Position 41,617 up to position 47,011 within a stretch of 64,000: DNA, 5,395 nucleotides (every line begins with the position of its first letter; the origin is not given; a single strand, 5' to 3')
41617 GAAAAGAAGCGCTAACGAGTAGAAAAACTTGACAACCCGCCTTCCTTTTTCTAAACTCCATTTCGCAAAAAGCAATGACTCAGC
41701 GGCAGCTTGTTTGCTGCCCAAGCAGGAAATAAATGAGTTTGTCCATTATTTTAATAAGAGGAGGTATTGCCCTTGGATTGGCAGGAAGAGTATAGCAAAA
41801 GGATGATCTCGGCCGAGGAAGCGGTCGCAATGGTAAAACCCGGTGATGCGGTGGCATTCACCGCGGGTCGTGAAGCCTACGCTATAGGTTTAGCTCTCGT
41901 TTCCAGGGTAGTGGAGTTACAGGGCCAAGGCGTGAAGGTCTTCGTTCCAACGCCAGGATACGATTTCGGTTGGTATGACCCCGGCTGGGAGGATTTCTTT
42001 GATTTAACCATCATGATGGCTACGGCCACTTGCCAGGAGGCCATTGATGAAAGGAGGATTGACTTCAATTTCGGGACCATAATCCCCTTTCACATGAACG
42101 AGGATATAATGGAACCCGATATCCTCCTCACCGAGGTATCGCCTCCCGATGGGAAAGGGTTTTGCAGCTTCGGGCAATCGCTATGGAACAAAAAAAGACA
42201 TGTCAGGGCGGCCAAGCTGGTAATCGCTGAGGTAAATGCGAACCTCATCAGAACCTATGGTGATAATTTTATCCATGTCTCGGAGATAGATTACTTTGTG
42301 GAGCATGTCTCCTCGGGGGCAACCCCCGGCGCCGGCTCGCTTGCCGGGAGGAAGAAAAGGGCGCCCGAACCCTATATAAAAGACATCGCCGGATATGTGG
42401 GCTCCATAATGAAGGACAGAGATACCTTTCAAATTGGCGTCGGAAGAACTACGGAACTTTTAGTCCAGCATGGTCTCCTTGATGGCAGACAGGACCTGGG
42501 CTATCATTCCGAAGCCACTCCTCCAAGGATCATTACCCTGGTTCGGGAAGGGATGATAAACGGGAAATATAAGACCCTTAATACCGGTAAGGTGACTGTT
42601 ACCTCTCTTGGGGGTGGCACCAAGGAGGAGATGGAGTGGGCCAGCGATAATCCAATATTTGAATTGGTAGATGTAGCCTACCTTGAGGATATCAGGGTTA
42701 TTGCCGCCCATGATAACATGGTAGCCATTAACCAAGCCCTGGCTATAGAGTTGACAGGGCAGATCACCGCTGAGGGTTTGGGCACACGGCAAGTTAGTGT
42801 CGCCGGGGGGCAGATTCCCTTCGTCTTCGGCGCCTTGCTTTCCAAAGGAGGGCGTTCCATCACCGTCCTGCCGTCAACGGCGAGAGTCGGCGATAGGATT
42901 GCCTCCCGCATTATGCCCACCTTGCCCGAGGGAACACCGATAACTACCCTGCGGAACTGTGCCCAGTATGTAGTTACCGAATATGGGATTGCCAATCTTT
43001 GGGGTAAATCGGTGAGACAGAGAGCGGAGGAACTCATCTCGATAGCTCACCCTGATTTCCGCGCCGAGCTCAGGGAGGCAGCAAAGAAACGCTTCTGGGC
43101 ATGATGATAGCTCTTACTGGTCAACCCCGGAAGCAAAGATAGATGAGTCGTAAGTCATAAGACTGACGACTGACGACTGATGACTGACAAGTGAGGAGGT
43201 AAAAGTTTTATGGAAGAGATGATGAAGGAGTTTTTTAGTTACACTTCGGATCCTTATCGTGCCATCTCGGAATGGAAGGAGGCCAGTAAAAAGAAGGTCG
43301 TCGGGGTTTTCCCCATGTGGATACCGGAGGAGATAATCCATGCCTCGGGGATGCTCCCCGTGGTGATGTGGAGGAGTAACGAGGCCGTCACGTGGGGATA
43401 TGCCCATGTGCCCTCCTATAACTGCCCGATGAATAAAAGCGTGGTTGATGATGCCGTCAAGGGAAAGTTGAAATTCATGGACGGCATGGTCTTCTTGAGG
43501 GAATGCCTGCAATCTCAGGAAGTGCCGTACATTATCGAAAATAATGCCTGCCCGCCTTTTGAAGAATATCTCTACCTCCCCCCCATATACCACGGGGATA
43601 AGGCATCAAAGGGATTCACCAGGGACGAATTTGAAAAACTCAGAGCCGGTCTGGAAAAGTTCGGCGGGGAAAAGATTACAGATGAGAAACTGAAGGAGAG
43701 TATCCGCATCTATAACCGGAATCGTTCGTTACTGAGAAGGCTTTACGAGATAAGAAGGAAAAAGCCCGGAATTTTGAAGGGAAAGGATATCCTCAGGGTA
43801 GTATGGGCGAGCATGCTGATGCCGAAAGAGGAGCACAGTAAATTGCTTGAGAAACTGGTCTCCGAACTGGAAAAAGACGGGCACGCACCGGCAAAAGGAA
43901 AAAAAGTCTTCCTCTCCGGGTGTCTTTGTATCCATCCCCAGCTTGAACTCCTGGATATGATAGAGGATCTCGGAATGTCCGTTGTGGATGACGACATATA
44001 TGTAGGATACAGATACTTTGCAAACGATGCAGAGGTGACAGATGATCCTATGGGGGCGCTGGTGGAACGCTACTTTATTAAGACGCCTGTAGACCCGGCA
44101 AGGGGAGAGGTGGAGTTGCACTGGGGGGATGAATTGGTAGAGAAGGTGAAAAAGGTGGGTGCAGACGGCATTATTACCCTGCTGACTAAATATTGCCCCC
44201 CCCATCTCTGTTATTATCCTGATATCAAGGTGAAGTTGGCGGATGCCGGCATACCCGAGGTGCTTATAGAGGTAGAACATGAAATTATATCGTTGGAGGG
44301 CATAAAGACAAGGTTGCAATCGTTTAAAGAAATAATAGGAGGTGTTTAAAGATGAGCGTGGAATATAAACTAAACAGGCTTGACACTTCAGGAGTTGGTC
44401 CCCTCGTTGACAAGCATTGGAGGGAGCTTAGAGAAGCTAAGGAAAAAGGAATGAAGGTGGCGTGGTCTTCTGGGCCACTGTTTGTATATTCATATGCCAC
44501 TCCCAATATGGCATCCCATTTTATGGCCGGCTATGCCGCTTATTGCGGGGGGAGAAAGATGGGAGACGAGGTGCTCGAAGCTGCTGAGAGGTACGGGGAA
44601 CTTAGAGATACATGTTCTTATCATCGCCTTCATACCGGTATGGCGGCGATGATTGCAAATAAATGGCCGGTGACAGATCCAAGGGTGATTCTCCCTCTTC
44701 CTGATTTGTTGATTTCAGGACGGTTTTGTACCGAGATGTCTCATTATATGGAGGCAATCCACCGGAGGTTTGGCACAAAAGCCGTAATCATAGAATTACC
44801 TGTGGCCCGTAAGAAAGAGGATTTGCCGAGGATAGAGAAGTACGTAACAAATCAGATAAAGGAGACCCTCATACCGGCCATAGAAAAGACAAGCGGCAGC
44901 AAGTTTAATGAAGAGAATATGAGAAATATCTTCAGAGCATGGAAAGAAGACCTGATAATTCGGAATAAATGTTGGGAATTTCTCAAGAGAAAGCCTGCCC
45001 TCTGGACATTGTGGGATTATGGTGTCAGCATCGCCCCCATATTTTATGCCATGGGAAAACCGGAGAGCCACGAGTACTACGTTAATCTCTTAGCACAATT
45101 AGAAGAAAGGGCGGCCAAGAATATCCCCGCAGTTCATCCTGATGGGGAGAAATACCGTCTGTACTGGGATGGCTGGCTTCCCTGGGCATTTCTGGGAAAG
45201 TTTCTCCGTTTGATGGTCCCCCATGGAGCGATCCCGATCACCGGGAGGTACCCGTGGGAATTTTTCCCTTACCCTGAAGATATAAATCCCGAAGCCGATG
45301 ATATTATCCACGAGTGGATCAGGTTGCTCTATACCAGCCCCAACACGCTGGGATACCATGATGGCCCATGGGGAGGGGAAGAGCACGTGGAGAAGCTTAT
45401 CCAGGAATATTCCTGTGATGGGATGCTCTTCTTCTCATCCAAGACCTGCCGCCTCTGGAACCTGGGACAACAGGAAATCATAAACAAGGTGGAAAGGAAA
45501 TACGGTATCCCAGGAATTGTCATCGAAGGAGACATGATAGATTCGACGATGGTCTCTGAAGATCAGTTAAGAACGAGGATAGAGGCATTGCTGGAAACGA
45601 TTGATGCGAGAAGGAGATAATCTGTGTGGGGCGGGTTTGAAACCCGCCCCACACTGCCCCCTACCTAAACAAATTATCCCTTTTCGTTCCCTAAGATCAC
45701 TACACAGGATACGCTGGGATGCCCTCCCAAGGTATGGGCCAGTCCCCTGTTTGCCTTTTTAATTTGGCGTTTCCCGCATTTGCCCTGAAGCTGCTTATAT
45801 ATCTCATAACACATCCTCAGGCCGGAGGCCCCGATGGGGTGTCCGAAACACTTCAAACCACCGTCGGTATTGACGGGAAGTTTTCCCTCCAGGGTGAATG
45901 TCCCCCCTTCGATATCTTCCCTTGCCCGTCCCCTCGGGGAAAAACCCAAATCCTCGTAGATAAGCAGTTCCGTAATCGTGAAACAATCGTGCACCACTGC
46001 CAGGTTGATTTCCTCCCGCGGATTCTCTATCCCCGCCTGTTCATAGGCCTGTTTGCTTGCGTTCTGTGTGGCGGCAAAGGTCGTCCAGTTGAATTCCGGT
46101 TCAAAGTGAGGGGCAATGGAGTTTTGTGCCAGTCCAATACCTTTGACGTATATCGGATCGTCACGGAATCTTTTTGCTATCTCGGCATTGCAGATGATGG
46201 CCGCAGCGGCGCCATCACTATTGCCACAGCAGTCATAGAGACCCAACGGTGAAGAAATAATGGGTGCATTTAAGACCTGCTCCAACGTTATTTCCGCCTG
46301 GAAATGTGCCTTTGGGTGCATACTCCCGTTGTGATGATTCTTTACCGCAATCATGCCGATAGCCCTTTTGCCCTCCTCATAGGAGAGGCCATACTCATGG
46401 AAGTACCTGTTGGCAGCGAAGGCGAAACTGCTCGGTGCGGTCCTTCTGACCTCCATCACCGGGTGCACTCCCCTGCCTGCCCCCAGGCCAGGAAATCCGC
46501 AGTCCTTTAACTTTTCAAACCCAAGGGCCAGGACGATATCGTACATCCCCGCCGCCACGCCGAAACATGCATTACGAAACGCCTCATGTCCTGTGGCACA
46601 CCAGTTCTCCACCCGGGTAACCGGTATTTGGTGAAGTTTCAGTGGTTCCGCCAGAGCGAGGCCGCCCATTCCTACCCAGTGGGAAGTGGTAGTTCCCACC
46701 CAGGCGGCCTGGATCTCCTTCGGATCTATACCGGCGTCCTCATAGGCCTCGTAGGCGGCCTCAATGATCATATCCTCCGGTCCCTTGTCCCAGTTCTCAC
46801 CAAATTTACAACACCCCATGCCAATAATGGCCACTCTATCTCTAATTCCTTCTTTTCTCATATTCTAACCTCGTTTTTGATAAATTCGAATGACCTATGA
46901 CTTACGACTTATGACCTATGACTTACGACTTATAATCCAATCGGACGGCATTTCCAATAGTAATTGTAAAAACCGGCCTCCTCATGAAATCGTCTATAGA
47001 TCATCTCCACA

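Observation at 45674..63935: Two paralogous glycyl radical enzymes embedded in a long CoA-ester operon: candidate undescribed anaerobic activation pathway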

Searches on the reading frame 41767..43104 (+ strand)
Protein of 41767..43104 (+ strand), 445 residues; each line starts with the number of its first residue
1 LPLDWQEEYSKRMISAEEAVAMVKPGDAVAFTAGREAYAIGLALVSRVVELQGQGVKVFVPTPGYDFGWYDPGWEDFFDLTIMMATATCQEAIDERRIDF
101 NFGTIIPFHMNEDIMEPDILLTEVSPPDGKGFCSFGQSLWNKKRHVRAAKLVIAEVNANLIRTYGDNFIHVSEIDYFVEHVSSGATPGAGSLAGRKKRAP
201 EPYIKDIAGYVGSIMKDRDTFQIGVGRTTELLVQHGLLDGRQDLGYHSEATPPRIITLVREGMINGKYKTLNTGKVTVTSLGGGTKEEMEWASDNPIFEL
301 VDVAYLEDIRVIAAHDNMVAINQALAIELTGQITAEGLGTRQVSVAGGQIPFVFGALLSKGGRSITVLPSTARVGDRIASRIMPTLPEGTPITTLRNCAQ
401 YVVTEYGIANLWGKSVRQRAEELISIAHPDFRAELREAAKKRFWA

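Call 4: search_protein_families(library=pfam, proteins=[window:41767-43104:+])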
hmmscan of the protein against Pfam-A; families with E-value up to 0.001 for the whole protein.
window:41767-43104:+ (445 aa): 2 families
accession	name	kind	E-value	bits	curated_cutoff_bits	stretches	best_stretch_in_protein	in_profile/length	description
PF13336.12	AcetylCoA_hyd_C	-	2.5e-52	177.3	23.7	1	284-439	1-154/154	Acetyl-CoA hydrolase/transferase C-terminal domain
PF02550.21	AcetylCoA_hydro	-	1.6e-10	41.7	24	1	6-180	2-189/198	Acetyl-CoA hydrolase/transferase N-terminal domain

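Call 21: search_protein_families(library=ncbifam, proteins=[window:41767-43104:+], max_evalue=0.00001)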
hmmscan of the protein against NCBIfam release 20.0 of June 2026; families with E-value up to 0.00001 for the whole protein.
window:41767-43104:+ (445 aa): 4 families
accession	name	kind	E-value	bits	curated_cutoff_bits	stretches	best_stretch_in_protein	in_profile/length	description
TIGR03948.1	butyr_acet_CoA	equivalog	3.9e-67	227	674.8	1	4-444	1-440/445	butyryl-CoA:acetate CoA-transferase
NF053666.1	BtrAceCoATfers1341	equivalog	2.2e-12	46.6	740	1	317-438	345-458/492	butyryl-CoA:acetate CoA transferase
TIGR03458.1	YgfH_subfam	subfamily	8.6e-12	44.4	658.7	1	318-437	346-457/489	succinate CoA transferase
NF053853.1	ScActCoATferScpC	equivalog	1.5e-11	43.7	500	1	221-437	259-461/493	succinyl-CoA:acetate CoA-transferase ScpC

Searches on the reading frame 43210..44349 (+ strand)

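Call 4: search_protein_families(library=pfam, proteins=[window:43210-44349:+])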
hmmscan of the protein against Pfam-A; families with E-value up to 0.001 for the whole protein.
window:43210-44349:+ (379 aa): 1 family
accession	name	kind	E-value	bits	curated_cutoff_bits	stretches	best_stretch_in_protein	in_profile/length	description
PF06050.19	HGD-D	-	5.8e-70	237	28.4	1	38-376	4-342/342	2-hydroxyglutaryl-CoA dehydratase, D-component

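Call 9: search_protein_families(library=ncbifam, proteins=[window:43210-44349:+], max_evalue=0.00001)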
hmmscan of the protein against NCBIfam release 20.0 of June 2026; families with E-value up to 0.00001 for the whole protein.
window:43210-44349:+ (379 aa): 4 families
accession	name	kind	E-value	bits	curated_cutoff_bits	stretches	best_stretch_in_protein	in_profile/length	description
NF052456.1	HyiscapDhHadC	equivalog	2.1e-58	198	700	1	1-376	1-372/372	(R)-2-hydroxyisocaproyl-CoA dehydratase subunit beta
TIGR02263.1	benz_CoA_red_C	equivalog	5e-53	180.4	421.15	1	16-358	17-362/380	benzoyl-CoA reductase subunit C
NF040772.1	double_cubane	equivalog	6.1e-42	144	350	1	18-376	11-372/372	double-cubane-cluster-containing anaerobic reductase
TIGR03190.1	benz_CoA_bzdN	equivalog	1.3e-38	132.7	453.8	1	18-357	17-353/377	benzoyl-CoA reductase, bzd-type, subunit N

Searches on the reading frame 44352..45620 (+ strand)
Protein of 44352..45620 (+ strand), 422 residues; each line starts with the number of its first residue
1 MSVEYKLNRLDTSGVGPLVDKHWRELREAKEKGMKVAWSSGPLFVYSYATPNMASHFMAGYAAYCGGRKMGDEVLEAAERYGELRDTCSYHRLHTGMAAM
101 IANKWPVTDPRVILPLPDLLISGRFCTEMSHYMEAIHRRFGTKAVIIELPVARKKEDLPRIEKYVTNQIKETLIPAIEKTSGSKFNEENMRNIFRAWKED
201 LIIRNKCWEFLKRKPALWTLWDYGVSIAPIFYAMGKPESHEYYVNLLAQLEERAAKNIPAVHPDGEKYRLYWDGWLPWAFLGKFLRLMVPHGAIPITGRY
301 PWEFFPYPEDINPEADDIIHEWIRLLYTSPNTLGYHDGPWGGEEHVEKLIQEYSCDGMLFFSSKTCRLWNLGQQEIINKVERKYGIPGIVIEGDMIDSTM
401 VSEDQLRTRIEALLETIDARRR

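Call 4: search_protein_families(library=pfam, proteins=[window:44352-45620:+])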
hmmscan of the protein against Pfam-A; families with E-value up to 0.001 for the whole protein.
window:44352-45620:+ (422 aa): 1 family
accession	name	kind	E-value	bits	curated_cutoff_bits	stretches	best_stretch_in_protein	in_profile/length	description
PF06050.19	HGD-D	-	9.1e-47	160.7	28.4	1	59-417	12-342/342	2-hydroxyglutaryl-CoA dehydratase, D-component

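Call 9: search_protein_families(library=ncbifam, proteins=[window:44352-45620:+], max_evalue=0.00001)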
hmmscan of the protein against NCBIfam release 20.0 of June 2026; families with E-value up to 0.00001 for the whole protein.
window:44352-45620:+ (422 aa): 4 families
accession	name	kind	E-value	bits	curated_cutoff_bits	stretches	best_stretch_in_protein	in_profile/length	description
TIGR02260.1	benz_CoA_red_B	equivalog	3.7e-32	111.5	486.55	1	18-415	14-411/413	benzoyl-CoA reductase subunit B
NF052455.1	HyiscapDhHadB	equivalog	1.1e-30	106.6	750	1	17-421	10-398/398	(R)-2-hydroxyisocaproyl-CoA dehydratase subunit alpha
TIGR03191.1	benz_CoA_bzdO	equivalog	4e-21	75.7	448.6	1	60-301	59-292/430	benzoyl-CoA reductase, bzd-type, subunit O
NF040772.1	double_cubane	equivalog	7e-11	41.8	350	1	344-417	303-372/372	double-cubane-cluster-containing anaerobic reductase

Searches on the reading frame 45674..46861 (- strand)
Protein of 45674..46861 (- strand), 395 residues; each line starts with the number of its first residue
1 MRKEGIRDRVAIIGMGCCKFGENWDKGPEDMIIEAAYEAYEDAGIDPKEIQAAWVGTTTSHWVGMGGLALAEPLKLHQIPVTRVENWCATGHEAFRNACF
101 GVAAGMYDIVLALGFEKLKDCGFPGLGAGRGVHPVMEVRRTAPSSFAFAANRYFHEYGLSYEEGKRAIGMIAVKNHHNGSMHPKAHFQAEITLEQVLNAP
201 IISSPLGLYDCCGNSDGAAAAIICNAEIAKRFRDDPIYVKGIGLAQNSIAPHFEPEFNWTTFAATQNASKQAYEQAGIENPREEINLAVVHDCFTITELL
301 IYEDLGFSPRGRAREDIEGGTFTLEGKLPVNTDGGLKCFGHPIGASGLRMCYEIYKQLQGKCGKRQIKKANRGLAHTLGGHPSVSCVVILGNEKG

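Call 3: search_protein_families(library=pfam, proteins=[window:45674-46861:-])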
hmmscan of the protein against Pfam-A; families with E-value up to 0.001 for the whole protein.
window:45674-46861:- (395 aa): 4 families
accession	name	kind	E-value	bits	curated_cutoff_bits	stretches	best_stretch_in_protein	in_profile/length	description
PF22691.2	Thiolase_C_1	-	3e-42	144.2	28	1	257-392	13-144/144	Thiolase C-terminal domain-like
PF00108.29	Thiolase_N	-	4.9e-13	49.5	26.4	1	17-226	8-259/260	Thiolase, N-terminal domain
PF02803.24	Thiolase_C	-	3.2e-08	33.7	27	1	266-367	25-106/123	Thiolase, C-terminal domain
PF00109.32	ketoacyl-synt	-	2.4e-05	24.5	20.8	0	31-61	92-122/252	Beta-ketoacyl synthase, N-terminal domain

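Call 21: search_protein_families(library=ncbifam, proteins=[window:45674-46861:-], max_evalue=0.00001)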
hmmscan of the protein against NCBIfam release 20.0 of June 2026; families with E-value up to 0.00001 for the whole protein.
window:45674-46861:- (395 aa): 28 families (the best 25 are shown)
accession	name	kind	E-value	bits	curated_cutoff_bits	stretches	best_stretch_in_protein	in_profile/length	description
NF004810.0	PRK06157.1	equivalog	2.8e-165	550.3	403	1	4-393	3-398/400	acetyl-CoA acetyltransferase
NF004720.0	PRK06064.1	subfamily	5.2e-109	364.5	420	1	9-393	3-388/389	thiolase domain-containing protein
NF053570.1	AcCoTHIOL_METTL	equivalog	1.4e-95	320.4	600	1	10-394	4-385/385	acetyl-CoA acetyltransferase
NF009228.0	PRK12578.1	subfamily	5.6e-84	282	485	1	8-391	3-386/387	thiolase domain-containing protein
NF005704.0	PRK07516.1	subfamily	3.2e-72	243.6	412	1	9-391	3-386/389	thiolase domain-containing protein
NF006102.0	PRK08256.1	subfamily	7e-69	232.8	436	1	8-381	3-382/394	lipid-transfer protein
NF004811.0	PRK06158.1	subfamily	1.2e-59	202.2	421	1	4-394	4-382/384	acetyl-CoA acetyltransferase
NF006180.0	PRK08313.1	subfamily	8.5e-59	199.3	514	1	8-394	4-386/389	thiolase domain-containing protein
NF004982.0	PRK06365.1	equivalog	1e-58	199.4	695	2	260-392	290-428/430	thiolase domain-containing protein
NF004721.0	PRK06065.1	equivalog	1.2e-56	192.3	455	1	6-392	8-393/393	thiolase domain-containing protein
NF004715.0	PRK06059.1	equivalog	7.3e-56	189.8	424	1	8-389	4-397/399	lipid-transfer protein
NF053628.1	BnzsclthlBbsBGT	equivalog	9.5e-53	179.4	750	1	9-380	6-370/389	benzoylsuccinyl-CoA thiolase subunit BbsB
NF004722.0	PRK06066.1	equivalog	1.3e-49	169.2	516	1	8-389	4-381/385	thiolase domain-containing protein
NF004936.0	PRK06289.1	equivalog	3.1e-49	167.8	375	1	8-391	3-402/405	acetyl-CoA acetyltransferase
NF005892.0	PRK07855.1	subfamily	3.6e-43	147.9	469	1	144-383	150-382/390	lipid-transfer protein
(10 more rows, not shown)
